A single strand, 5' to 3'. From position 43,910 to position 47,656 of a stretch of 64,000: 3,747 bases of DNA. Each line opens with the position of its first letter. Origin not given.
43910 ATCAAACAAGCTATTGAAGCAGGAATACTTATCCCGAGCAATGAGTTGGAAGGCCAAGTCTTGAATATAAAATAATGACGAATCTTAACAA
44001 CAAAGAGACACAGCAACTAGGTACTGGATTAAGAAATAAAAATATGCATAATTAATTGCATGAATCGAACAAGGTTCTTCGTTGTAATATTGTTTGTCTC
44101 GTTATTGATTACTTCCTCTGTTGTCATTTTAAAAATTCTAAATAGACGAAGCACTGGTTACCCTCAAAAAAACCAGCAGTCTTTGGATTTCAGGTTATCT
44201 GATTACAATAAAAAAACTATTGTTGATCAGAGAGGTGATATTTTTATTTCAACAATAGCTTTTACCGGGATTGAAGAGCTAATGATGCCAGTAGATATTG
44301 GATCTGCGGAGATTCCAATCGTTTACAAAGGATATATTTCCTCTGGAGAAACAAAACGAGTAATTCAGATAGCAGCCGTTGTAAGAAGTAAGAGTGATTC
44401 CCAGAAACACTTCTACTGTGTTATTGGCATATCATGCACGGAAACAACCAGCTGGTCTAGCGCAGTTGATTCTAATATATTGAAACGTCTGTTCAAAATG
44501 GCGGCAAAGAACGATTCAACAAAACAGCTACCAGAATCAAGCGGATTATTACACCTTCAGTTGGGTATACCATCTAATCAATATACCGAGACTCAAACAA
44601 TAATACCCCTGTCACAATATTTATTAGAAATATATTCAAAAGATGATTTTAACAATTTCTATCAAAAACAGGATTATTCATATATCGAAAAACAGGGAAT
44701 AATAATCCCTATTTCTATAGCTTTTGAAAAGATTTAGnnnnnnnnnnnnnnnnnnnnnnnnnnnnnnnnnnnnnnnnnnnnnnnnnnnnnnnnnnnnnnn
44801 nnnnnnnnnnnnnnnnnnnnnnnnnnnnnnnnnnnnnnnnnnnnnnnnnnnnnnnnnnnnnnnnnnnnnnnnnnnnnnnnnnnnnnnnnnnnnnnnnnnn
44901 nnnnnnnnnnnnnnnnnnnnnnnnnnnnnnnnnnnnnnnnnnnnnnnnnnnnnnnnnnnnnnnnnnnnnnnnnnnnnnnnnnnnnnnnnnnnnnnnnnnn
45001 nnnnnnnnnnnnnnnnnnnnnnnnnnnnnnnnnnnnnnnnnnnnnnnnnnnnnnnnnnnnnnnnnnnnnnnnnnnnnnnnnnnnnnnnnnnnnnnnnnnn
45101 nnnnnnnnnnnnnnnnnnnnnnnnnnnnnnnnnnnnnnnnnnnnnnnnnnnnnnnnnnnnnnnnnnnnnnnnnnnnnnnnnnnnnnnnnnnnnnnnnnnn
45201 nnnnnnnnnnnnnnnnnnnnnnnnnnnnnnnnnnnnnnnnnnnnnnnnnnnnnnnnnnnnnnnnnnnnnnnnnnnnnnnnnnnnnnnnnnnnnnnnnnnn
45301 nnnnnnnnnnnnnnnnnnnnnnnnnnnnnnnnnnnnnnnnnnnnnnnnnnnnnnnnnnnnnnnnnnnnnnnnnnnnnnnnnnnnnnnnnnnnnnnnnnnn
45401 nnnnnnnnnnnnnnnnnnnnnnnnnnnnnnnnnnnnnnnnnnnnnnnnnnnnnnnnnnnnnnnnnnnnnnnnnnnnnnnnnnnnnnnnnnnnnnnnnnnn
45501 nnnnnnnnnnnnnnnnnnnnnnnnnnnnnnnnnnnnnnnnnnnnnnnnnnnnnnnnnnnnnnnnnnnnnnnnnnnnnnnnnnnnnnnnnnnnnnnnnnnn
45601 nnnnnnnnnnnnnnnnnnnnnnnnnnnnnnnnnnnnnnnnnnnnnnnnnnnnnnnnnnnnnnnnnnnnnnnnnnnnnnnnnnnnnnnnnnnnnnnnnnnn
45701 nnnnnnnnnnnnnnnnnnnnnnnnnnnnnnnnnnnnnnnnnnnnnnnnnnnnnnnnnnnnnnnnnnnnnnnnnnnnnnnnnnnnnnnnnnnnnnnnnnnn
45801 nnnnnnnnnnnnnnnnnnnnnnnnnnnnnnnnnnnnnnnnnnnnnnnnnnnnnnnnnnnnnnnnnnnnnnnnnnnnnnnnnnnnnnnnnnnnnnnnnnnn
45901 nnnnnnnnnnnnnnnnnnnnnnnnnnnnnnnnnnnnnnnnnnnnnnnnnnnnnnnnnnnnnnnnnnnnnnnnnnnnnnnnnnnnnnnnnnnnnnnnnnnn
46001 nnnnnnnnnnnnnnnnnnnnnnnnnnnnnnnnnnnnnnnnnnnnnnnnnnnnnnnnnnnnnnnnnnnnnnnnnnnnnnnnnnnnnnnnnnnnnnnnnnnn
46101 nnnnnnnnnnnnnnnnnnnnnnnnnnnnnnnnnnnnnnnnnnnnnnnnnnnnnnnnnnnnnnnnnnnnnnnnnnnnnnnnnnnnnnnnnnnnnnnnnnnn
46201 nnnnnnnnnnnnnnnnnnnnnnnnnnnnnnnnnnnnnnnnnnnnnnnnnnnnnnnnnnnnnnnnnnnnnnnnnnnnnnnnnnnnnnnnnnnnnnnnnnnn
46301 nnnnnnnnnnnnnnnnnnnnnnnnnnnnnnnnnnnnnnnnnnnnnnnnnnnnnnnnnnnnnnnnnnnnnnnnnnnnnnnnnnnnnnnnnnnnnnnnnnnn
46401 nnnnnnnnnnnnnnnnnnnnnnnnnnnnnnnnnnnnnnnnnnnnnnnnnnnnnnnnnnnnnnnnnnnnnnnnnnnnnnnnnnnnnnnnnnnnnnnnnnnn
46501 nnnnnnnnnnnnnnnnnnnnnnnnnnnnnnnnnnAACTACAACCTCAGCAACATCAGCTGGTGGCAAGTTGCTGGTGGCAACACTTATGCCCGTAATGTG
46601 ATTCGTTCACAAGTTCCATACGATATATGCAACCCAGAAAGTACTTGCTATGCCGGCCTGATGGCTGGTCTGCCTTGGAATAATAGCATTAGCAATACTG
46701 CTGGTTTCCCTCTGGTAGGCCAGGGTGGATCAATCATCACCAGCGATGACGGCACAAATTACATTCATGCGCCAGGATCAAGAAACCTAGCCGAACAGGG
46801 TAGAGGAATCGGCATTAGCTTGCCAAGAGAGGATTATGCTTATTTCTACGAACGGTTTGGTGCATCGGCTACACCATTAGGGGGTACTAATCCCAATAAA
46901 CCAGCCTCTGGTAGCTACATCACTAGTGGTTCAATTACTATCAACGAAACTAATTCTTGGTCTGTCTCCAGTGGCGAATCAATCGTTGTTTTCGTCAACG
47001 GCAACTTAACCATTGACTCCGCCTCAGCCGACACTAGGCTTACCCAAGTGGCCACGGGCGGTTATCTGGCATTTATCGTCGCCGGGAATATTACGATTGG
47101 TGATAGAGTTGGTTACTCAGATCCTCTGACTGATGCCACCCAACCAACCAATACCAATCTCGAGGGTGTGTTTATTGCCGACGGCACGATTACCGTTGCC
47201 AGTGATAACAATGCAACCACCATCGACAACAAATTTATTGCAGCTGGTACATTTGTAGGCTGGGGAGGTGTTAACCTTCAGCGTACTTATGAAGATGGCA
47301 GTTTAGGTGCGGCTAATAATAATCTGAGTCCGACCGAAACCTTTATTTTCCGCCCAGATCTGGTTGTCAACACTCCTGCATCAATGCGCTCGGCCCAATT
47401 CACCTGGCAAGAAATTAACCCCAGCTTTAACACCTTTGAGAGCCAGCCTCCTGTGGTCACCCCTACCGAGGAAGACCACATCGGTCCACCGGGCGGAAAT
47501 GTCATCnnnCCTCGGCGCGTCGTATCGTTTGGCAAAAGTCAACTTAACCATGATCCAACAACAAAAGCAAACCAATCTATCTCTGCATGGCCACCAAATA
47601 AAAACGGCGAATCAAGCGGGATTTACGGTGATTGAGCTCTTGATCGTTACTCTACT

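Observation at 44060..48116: A 923-aa Cys-rich secreted protein co-transcribed into a pilin gene, a candidate novel pilus-tip adhesin module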

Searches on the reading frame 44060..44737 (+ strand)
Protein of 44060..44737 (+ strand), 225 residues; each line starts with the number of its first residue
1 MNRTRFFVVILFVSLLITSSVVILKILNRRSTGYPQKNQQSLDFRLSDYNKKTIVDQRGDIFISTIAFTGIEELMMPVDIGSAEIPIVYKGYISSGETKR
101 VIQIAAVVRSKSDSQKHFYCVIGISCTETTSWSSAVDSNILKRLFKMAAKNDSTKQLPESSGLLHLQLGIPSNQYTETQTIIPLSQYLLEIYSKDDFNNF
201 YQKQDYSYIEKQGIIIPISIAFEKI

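Call 3: search_protein_families(library=pfam, proteins=[window:44060-44737:+], max_evalue=0.1)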
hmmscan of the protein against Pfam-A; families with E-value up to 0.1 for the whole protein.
window:44060-44737:+ (225 aa): 0 families

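Call 4: search_protein_families(library=ncbifam, proteins=[window:44060-44737:+], max_evalue=0.1)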
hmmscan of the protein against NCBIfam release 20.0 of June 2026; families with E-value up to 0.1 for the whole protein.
window:44060-44737:+ (225 aa): 1 family
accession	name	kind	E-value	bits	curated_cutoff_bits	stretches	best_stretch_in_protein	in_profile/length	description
TIGR00114.1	lumazine-synth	equivalog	0.083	13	84.6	0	63-122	23-81/138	6,7-dimethyl-8-ribityllumazine synthase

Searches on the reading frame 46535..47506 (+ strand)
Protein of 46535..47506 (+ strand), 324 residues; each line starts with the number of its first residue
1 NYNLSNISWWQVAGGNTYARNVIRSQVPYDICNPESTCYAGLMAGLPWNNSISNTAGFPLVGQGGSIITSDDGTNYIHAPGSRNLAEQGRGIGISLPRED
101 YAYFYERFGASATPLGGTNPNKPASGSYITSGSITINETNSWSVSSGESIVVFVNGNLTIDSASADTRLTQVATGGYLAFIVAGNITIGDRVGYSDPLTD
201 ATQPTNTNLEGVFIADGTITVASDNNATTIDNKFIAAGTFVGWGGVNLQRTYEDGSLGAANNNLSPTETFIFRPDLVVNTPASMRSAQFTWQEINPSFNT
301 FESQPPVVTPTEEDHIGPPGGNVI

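Call 16: find_homologous_proteins(query=A2, max_evalue=0.001)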
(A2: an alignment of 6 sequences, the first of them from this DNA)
Query A2 (6 sequences) (319 aa, profile of the alignment): 56 proteins with E <= 0.001 among 8000 candidates.
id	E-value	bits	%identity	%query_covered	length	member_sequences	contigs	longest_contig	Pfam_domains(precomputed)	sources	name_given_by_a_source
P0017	4.9e-98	346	30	91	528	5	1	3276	-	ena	-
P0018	3.1e-95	337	29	91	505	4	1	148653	PF23981.2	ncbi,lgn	-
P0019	8.9e-93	329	31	90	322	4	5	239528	-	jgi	jgi:hypothetical protein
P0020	2.2e-92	328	31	90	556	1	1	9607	PF23981.2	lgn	-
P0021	7.0e-92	326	33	61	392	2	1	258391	-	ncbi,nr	ncbi:MAG: hypothetical protein Q8L37_03995 [Candidatus Gottesmanbacteria bacterium]|nr:hypothetical 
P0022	1.7e-90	321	31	91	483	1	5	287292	-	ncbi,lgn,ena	-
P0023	4.1e-89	317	29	91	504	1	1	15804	PF23981.2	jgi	-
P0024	4.1e-88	314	31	90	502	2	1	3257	-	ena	-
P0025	1.8e-82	295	29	90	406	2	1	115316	-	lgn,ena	-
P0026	2.6e-82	295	28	91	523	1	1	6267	PF23981.2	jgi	jgi:hypothetical protein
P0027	3.2e-79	285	30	90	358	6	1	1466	-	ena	-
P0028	2.7e-78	281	31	91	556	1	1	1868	-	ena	-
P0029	9.6e-78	280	29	86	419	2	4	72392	-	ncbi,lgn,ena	-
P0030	1.1e-77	280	38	63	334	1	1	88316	PF23981.2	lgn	-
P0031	1.2e-77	279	33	61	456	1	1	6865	-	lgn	-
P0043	4.4e-64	235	31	65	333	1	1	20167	PF23981.2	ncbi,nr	ncbi:MAG: hypothetical protein HZB19_14385 [Chloroflexi bacterium]|nr:hypothetical protein [Chlorofl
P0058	5.4e-42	162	47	91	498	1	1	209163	PF02368.25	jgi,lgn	jgi:hypothetical protein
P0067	4.3e-38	150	43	58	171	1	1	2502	PF23981.2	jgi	jgi:hypothetical protein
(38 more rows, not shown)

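Call 17: search_protein_families(library=pfam, proteins=[P0018, P0020, P0030, P0043, P0058, P0067], max_evalue=0.01)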
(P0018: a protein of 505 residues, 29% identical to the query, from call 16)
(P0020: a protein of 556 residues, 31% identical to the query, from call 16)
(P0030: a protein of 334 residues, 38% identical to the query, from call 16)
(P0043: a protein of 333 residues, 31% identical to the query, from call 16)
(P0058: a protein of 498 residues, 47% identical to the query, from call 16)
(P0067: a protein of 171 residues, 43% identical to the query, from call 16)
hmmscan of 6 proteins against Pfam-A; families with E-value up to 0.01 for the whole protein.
P0018 (505 aa): 1 family
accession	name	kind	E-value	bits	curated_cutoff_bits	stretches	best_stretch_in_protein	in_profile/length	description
PF23981.1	DUF7305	-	6.2e-05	23.4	27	1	356-418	51-115/185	Domain of unknown function (DUF7305)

P0020 (556 aa): 1 family
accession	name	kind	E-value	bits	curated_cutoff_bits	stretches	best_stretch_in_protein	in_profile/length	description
PF23981.1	DUF7305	-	8.5e-07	29.5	27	1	407-489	51-134/185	Domain of unknown function (DUF7305)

P0030 (334 aa): 2 families
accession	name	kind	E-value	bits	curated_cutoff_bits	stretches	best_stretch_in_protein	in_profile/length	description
PF23981.1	DUF7305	-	7e-09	36.3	27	1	176-267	43-134/185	Domain of unknown function (DUF7305)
PF10833.13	DUF2572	-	0.0016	18.5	23.8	1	190-249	142-197/219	Protein of unknown function (DUF2572)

P0043 (333 aa): 1 family
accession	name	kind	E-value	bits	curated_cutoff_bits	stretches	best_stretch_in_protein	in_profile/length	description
PF23981.1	DUF7305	-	1.2e-05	25.8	27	1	248-310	50-116/185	Domain of unknown function (DUF7305)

P0058 (498 aa): 1 family
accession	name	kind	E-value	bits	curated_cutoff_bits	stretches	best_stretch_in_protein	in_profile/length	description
PF02368.24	Big_2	-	1.4e-06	28.6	22.8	1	120-188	6-66/79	Bacterial Ig-like domain (group 2)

P0067 (171 aa): 1 family
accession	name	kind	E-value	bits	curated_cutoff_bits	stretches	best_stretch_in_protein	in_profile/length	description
PF23981.1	DUF7305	-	1.7e-05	25.2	27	1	23-116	50-142/185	Domain of unknown function (DUF7305)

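Call 19: search_solved_structures(query=A2, max_evalue=10, show_alignments=2)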
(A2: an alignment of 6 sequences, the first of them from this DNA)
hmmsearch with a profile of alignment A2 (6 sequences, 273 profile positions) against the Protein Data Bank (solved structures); distinct sequences matched with E-value up to 10: 2.
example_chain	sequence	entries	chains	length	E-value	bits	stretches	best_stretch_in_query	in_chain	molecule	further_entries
9it2_C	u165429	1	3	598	0.31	13.9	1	7-65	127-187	Urease subunit alpha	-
7txp_A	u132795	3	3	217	0.94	12.3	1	141-236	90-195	VioB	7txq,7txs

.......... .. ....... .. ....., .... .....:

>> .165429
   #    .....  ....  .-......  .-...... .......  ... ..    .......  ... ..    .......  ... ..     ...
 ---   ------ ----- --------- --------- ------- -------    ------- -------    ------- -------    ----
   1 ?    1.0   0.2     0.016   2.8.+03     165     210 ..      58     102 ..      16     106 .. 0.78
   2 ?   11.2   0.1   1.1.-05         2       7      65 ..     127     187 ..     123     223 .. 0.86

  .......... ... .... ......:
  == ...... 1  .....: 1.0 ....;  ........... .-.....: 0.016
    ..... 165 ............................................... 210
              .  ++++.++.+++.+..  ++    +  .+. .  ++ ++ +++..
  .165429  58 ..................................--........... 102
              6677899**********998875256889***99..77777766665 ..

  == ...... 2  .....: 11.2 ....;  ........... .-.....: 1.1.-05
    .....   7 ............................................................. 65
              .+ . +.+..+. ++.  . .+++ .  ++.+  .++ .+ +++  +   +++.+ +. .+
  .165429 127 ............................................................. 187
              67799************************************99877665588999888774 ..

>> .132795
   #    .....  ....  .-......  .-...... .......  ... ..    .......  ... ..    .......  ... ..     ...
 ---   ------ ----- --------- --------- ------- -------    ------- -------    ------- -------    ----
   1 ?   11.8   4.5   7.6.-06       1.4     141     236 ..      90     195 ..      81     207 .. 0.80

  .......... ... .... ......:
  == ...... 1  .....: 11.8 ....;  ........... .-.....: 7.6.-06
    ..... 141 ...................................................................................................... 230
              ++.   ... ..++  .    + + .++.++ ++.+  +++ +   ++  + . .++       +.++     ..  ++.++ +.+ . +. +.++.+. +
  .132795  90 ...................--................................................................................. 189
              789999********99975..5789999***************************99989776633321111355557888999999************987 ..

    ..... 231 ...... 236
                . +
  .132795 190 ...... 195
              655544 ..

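Call 41: search_protein_representatives(alignment_id=A2)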
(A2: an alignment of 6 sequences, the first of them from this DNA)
Query: 6 sequences, 273 profile positions. Proteins with E-value up to 0.001 (for the whole library): 4007; up to 1e-10: 2744; up to 1e-30: 846. The best 150 are listed.
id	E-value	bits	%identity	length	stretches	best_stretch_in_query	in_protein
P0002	8.1e-109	379.9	-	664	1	2-273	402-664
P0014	8.2e-107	373.3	-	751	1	2-273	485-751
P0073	2.6e-97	342.2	-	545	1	2-273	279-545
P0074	1.1e-96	340.2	-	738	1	2-273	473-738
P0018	1.0e-95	337.0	-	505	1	2-273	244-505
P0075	2.2e-92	326.0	-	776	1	2-273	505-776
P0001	2.5e-91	322.6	-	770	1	2-273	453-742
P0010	7.0e-91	321.1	-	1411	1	2-270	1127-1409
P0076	2.1e-87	309.7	-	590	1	3-273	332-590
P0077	2.3e-87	309.6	-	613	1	2-273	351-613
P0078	6.3e-87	308.1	-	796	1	2-273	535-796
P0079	2.6e-86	306.1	-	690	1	2-273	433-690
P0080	2.7e-84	299.5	-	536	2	2-273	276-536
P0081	1.1e-83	297.4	-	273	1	12-273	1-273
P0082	2.1e-83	296.5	-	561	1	2-273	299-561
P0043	1.4e-64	234.8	-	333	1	2-205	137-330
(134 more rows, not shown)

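Call 47: find_related_loci(query=A4, collection=genome_contigs, flank=8000)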
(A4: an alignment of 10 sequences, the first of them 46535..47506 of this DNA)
Query A4 (324 aa) in genome_contigs; peptide patterns used: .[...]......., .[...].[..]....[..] (x = any residue, [..] = any of these).
67 stretches matched a pattern; 40 encode a relative of the query (tblastn E <= 1e-3); 38 distinct loci.
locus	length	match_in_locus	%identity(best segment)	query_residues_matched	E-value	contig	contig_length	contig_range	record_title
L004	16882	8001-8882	47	3-298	6e-78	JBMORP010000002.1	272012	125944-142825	MAG: Patescibacteria group bacterium isolate Betzabe_MAG183 MAG183_2, whole genome shotgun sequence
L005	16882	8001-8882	46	3-298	2e-76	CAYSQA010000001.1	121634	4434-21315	MAG TPA_asm: uncultured Pseudomonadales bacterium isolate SRP170004_co1_586 genome assembly, contig: NODE_153_length_121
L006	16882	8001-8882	46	3-298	5e-74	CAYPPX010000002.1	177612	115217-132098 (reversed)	MAG TPA_asm: uncultured Pseudomonadales bacterium isolate SRP093185_co1_36 genome assembly, contig: NODE_10_length_17761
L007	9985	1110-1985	49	5-298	3e-74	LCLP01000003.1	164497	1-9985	MAG: Candidatus Pacebacteria bacterium GW2011_GWA1_46_10 UX28_C0003, whole genome shotgun sequence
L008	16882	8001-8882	46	3-298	8e-74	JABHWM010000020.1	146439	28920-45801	MAG: Candidatus Paceibacterota bacterium isolate SI047_bin131 k141_756583, whole genome shotgun sequence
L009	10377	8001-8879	46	4-298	1e-73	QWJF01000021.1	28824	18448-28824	MAG: Chloroflexi bacterium isolate Casp150-chloro-G5 cas150-G5-c21, whole genome shotgun sequence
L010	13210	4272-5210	45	3-296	1e-72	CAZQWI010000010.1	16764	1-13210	MAG TPA_asm: uncultured Pseudomonadales bacterium isolate SRP192927_co6_53 genome assembly, contig: NODE_7812_length_167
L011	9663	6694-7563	44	8-298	1e-71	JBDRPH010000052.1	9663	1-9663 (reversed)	MAG: Candidatus Paceibacterota bacterium isolate MEGAHIT-group-2.107 k141_463557, whole genome shotgun sequence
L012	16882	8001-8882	45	3-298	3e-70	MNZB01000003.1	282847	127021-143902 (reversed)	MAG: Candidatus Pacebacteria bacterium CG2_30_36_39 cg2_3.0_scaffold_19_c, whole genome shotgun sequence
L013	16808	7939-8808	46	8-298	2e-75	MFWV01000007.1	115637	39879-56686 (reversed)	MAG: Candidatus Pacebacteria bacterium RIFOXYA1_FULL_38_18 rifoxya1_full_scaffold_29, whole genome shotgun sequence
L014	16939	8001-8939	43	3-296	2e-67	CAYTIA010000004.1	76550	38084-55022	MAG TPA_asm: uncultured Pseudomonadales bacterium isolate SRP241326_co1_68 genome assembly, contig: NODE_584_length_7655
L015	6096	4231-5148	41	2-296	4e-67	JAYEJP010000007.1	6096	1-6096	MAG: Patescibacteria group bacterium isolate MAG160 MAG160_7, whole genome shotgun sequence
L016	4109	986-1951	41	3-297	8e-66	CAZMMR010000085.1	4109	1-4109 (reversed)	MAG TPA_asm: uncultured Pseudomonadales bacterium isolate SRP141376_co2_351 genome assembly, contig: NODE_34011_length_4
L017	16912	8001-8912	38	9-296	3e-58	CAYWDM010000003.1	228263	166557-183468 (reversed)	MAG TPA_asm: uncultured Pseudomonadales bacterium isolate SRP272421_co4_48 genome assembly, contig: NODE_19_length_22826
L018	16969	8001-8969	37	2-298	5e-52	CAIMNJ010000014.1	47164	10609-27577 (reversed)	uncultured bacterium isolate LaPlata_bin-1529 genome assembly, contig: bin-1529:14/18, whole genome shotgun sequence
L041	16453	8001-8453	26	153-316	4e-5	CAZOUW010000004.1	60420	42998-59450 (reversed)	MAG TPA_asm: uncultured Candidatus Saccharibacteria bacterium isolate SRP133034_co1_52 genome assembly, contig: NODE_286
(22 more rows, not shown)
